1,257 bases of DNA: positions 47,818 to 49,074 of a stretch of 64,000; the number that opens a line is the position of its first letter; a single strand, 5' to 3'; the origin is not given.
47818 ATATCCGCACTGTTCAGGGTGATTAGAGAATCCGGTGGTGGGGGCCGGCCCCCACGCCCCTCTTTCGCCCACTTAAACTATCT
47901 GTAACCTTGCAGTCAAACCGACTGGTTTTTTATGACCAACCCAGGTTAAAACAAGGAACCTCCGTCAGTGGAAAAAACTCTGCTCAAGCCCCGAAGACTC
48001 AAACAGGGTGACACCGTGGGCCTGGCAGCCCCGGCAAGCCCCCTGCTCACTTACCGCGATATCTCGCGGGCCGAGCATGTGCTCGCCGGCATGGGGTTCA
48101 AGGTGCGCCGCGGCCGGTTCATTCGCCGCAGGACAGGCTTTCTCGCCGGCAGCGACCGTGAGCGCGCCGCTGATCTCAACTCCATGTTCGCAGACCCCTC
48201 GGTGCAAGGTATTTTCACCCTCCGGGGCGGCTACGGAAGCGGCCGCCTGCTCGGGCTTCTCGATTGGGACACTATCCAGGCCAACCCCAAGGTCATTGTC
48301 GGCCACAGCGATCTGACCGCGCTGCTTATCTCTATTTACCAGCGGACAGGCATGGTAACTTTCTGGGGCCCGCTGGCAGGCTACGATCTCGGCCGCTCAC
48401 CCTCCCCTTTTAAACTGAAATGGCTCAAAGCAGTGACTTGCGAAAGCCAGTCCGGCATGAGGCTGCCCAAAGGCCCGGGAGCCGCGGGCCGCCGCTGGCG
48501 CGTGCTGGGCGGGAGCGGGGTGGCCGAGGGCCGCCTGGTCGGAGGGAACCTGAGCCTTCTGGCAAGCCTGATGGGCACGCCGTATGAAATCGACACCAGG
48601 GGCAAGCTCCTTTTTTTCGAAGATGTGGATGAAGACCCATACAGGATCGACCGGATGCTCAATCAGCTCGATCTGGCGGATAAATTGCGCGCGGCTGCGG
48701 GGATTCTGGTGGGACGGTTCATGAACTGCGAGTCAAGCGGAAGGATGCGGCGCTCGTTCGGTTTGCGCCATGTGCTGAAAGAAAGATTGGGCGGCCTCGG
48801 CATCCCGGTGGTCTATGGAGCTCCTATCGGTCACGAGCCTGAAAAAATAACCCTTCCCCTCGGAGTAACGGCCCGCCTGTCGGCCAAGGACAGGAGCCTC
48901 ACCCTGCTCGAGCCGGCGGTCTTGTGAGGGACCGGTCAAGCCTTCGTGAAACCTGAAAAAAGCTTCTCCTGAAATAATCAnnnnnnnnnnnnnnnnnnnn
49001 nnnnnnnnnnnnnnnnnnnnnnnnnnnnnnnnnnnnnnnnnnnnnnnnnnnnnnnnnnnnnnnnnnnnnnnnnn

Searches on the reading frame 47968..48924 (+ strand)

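Call 31: search_protein_families(library=pfam, proteins=[window:47968-48924:+], max_evalue=0.0001)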
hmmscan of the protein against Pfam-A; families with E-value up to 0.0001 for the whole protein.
window:47968-48924:+ (319 aa): 2 families
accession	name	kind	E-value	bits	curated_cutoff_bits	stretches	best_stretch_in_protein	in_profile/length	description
PF17676.7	Peptidase_S66C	-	6.8e-39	133.6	23.7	1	187-304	1-120/120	LD-carboxypeptidase C-terminal domain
PF02016.21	Peptidase_S66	-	5e-36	124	25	1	17-134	1-121/121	LD-carboxypeptidase N-terminal domain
